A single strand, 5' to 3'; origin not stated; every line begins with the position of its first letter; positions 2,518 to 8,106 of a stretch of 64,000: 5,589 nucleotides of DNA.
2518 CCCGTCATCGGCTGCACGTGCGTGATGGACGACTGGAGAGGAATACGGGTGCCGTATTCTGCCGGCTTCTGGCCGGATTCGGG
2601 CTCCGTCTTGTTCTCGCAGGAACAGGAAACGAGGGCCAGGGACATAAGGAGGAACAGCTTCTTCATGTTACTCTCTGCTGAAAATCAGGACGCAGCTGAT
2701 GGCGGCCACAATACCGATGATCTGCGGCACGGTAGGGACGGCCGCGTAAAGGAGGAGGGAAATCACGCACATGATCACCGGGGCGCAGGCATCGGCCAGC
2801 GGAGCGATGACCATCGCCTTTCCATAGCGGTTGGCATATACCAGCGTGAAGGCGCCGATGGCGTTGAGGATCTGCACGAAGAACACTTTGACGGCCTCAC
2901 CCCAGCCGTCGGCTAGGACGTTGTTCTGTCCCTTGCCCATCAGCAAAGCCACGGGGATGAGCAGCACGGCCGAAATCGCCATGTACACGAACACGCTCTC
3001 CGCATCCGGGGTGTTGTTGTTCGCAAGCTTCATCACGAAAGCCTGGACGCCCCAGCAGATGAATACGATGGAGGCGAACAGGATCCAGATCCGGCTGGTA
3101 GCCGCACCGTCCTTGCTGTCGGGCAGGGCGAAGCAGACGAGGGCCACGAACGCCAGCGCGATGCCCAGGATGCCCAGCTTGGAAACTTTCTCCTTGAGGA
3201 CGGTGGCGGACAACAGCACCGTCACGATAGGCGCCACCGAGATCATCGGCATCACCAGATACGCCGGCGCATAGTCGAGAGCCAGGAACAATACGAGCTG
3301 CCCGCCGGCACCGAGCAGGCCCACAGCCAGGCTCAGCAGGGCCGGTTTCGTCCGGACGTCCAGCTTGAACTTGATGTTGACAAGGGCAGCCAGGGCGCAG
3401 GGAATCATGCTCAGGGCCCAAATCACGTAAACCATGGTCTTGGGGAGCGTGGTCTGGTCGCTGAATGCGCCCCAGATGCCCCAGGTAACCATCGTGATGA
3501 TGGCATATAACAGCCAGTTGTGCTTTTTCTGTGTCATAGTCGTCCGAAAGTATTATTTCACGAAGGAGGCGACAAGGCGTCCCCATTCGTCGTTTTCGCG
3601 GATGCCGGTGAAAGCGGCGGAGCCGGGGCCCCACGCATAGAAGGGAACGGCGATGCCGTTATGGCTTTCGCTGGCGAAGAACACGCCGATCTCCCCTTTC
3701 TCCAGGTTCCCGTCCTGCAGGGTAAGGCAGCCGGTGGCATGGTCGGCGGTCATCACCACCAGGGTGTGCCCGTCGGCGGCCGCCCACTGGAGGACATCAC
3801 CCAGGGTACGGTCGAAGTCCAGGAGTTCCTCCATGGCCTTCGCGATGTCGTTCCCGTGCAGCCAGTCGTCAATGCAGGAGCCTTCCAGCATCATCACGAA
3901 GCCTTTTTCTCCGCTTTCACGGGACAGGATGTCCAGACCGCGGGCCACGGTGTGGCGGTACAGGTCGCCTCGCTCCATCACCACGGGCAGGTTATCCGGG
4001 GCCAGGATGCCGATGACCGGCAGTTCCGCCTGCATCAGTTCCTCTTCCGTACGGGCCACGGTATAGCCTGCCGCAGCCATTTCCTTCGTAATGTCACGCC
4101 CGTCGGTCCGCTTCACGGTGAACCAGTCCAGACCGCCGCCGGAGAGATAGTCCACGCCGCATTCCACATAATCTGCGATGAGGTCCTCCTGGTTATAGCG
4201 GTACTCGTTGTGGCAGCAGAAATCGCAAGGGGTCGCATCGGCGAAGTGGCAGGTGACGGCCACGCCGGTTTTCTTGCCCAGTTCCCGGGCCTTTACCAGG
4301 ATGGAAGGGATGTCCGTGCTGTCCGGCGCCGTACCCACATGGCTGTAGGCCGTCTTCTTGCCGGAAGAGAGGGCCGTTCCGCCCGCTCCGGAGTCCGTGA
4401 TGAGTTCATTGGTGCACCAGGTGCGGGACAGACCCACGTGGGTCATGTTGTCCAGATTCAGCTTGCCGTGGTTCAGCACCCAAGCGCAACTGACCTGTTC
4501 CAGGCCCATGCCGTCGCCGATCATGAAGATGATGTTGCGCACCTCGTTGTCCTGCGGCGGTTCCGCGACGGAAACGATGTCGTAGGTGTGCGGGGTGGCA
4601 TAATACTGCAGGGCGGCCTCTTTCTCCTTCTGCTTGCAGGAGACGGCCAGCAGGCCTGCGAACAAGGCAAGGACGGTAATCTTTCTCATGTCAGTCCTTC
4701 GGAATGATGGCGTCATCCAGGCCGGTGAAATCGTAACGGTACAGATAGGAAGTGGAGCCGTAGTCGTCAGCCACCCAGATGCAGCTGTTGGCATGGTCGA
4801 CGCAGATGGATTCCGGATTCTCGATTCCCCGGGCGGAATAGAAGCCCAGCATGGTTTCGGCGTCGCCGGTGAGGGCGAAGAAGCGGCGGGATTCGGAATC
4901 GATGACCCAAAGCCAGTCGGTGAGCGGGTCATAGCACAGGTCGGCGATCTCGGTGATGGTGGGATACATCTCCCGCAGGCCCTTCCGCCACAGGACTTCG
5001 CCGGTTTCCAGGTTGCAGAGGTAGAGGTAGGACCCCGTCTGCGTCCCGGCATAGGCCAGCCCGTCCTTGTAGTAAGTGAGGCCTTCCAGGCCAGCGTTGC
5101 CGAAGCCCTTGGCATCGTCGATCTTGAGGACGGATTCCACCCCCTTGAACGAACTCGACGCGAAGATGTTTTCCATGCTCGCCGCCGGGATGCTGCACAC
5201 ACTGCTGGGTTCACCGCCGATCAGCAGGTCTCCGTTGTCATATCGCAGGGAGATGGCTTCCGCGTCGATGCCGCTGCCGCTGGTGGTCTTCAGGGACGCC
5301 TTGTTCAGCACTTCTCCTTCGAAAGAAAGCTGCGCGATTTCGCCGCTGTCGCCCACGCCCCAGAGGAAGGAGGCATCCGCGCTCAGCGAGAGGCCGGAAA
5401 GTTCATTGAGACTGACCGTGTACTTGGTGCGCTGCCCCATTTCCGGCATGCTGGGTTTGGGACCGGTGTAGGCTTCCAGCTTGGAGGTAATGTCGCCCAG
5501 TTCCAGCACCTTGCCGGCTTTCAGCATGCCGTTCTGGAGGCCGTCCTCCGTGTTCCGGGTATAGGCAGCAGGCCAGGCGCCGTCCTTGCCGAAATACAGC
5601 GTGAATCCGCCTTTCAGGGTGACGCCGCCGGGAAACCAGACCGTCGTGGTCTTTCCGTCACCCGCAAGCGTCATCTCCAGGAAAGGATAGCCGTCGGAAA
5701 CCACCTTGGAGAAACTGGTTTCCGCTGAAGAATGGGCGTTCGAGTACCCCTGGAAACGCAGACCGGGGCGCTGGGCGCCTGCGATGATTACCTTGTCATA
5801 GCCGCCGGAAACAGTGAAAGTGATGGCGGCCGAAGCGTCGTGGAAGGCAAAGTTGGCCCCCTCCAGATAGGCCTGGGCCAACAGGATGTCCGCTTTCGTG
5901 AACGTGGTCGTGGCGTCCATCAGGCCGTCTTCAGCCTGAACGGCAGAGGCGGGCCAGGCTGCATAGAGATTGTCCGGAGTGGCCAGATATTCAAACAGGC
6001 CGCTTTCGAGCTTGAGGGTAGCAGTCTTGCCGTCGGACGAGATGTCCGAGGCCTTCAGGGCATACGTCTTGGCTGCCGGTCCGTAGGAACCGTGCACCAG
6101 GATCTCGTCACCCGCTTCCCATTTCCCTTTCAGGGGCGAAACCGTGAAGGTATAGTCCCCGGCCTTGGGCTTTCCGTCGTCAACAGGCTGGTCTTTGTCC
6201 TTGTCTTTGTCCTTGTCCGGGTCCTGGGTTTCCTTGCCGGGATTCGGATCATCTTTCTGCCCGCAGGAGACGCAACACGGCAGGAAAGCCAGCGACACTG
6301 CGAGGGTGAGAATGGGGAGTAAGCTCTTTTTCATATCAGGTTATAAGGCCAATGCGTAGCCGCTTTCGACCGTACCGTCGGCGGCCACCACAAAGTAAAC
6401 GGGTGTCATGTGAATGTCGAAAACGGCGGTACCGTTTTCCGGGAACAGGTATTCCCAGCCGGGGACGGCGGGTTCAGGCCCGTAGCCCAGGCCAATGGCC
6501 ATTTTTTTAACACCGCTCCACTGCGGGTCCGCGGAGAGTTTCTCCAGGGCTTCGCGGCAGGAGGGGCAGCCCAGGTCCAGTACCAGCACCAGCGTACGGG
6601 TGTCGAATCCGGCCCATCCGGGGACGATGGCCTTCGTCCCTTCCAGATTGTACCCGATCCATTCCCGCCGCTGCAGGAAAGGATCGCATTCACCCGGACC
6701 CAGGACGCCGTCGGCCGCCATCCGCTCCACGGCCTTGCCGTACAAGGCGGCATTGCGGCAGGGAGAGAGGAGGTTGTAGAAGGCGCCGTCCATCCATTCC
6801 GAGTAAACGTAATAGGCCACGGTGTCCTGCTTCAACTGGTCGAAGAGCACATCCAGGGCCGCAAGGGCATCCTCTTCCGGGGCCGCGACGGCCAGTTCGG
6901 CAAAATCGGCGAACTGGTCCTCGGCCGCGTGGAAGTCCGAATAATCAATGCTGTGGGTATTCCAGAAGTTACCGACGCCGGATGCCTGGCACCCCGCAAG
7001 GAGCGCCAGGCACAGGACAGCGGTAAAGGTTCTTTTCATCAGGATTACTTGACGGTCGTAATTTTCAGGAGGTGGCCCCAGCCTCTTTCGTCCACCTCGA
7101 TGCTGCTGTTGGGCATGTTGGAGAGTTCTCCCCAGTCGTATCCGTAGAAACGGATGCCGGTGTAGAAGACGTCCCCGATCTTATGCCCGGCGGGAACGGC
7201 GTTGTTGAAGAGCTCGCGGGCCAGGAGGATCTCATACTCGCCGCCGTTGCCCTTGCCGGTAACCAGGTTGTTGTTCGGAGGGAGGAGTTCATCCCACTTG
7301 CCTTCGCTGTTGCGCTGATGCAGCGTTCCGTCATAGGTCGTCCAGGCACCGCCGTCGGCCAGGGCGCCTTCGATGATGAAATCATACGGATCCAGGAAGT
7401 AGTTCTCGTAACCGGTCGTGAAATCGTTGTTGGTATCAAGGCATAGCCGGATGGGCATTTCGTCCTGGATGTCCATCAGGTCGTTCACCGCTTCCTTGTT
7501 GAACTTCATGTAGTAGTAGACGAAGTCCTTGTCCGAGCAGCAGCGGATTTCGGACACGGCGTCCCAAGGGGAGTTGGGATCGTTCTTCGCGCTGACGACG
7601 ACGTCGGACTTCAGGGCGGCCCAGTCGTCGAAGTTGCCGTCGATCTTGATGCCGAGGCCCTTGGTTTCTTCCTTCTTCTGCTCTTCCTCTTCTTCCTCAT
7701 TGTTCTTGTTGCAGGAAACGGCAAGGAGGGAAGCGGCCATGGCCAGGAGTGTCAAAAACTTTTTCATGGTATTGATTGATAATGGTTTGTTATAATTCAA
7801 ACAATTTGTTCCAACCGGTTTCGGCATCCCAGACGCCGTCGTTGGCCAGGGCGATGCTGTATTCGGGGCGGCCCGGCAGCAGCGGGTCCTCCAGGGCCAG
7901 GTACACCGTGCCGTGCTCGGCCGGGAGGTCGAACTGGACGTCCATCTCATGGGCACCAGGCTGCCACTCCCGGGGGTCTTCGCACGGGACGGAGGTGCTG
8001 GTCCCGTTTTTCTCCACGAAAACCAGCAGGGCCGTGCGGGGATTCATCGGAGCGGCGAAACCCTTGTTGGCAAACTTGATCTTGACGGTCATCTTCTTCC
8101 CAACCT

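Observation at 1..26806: ~27-kb AgaR-controlled PUL for an unidentified galactosamine/GalNAc- and phosphate-bearing glycan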

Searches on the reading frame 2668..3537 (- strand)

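Call 4: search_protein_families(library=pfam, proteins=[window:2668-3537:-], max_evalue=0.01)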
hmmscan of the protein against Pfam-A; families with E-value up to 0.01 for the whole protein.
window:2668-3537:- (289 aa): 2 families
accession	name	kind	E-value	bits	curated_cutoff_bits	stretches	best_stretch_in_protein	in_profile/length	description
PF00892.27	EamA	-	3.4e-27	95.8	28.2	2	8-135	3-132/135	EamA-like transporter family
PF05653.20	Mg_trans_NIPA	-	2e-07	30.9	26.2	1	77-192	60-181/295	Magnesium transporter NIPA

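Call 25: search_protein_families(library=ncbifam, proteins=[window:2668-3537:-], max_evalue=0.001)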
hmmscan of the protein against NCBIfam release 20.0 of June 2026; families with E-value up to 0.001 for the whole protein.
window:2668-3537:- (289 aa): 1 family
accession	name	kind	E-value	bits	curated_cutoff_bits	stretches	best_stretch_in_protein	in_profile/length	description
TIGR00950.1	2A78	equivalog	5.6e-07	29.2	230.2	1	32-284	13-264/264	carboxylate/amino acid/amine transporter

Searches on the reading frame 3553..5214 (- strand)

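Call 4: search_protein_families(library=pfam, proteins=[window:3553-5214:-], max_evalue=0.01)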
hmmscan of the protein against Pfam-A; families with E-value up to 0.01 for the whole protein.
window:3553-5214:- (553 aa): 2 families
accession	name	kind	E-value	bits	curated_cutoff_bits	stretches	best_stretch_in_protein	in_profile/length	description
PF00245.25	Alk_phosphatase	-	2.4e-53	182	24.4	1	226-496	2-319/423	Alkaline phosphatase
PF01676.23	Metalloenzyme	-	7.1e-05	22.9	24.3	1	448-541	157-234/252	Metalloenzyme superfamily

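Call 25: search_protein_families(library=ncbifam, proteins=[window:3553-5214:-], max_evalue=0.001)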
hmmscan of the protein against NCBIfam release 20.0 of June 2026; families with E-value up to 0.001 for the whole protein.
window:3553-5214:- (553 aa): 1 family
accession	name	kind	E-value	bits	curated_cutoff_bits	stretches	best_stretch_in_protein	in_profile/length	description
NF007810.0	PRK10518.1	equivalog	1.5e-25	89.9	540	2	221-339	67-195/482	alkaline phosphatase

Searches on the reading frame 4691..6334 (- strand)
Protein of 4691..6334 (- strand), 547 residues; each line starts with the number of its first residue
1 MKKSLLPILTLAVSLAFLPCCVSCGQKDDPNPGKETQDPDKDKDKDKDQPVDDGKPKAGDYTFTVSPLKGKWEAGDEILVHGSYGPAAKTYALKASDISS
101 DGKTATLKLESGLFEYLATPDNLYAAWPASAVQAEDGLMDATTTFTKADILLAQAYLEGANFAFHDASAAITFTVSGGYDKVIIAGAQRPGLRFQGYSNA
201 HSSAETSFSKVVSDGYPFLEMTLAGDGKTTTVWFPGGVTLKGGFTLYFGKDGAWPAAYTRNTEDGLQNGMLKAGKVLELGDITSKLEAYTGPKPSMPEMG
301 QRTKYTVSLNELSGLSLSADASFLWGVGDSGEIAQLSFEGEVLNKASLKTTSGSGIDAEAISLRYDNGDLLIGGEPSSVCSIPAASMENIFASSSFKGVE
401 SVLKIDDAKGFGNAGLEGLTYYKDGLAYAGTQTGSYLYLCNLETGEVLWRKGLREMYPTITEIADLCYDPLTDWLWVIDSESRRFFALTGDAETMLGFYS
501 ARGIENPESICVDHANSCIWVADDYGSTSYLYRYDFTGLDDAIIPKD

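Call 4: search_protein_families(library=pfam, proteins=[window:4691-6334:-], max_evalue=0.01)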
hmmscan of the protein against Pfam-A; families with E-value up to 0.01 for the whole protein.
window:4691-6334:- (547 aa): 2 families
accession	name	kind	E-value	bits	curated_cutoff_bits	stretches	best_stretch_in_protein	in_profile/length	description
PF06977.17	SdiA-regulated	-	4.7e-09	36.2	21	1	310-516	23-234/249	SdiA-regulated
PF13449.12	Phytase-like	-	2.4e-05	24.8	27.6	1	310-433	4-144/284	Esterase-like activity of phytase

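Call 25: search_protein_families(library=ncbifam, proteins=[window:4691-6334:-], max_evalue=0.001)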
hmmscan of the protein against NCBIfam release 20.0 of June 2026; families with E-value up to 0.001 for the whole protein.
window:4691-6334:- (547 aa): 0 families

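Call 32: search_solved_structures(query=window:4691-6334:-, max_evalue=0.1)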
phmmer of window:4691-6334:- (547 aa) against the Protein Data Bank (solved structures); distinct sequences matched with E-value up to 0.1: 0.

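Call 38: find_homologous_proteins(query=window:4691-6334:-)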
Query window:4691-6334:- (547 aa): 384 proteins with E <= 0.001 among 8000 candidates; the best 120 are listed.
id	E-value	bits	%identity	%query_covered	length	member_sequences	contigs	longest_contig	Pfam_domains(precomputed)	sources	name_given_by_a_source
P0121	0.0e+0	1133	90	100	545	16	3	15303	PF06977.18,PF13449.13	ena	-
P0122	0.0e+0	1104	88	99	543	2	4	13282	-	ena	-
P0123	0.0e+0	1018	82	99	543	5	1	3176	PF06977.18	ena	-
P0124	2.4e-297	1005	80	99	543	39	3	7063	PF06977.18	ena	-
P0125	1.3e-296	1003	79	99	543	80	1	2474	-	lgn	-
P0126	1.9e-294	996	79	100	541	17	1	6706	PF06977.18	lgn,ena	-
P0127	3.4e-293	991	80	99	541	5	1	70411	PF06977.18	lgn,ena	-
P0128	7.3e-293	990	79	100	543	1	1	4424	PF06977.18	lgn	-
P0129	1.8e-292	989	79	100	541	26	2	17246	PF06977.18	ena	-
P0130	3.1e-292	988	79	100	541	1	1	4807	PF06977.18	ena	-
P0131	4.8e-292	988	79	100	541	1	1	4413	PF06977.18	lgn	-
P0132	6.4e-292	987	79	100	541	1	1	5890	PF06977.18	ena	-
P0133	2.2e-291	985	79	100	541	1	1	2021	PF06977.18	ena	-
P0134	2.5e-291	985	79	100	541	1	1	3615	PF06977.18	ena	-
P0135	4.1e-291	985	78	100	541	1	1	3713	PF06977.18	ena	-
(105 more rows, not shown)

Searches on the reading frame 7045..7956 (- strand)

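Call 4: search_protein_families(library=pfam, proteins=[window:7045-7956:-], max_evalue=0.01)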
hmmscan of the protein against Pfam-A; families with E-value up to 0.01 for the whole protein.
window:7045-7956:- (303 aa): 0 families

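Call 61: search_protein_families(library=pfam, proteins=[window:7045-7956:-], max_evalue=1)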
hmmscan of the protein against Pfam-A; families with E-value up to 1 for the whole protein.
window:7045-7956:- (303 aa): 2 families
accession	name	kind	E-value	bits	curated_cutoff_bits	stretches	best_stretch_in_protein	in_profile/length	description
PF20101.4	DUF6491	-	0.19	12.2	27.5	1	66-122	3-63/138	Family of unknown function (DUF6491)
PF06522.17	B12D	-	0.37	10.6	21.5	1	115-136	30-50/54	NADH-ubiquinone reductase complex 1 MLRQ subunit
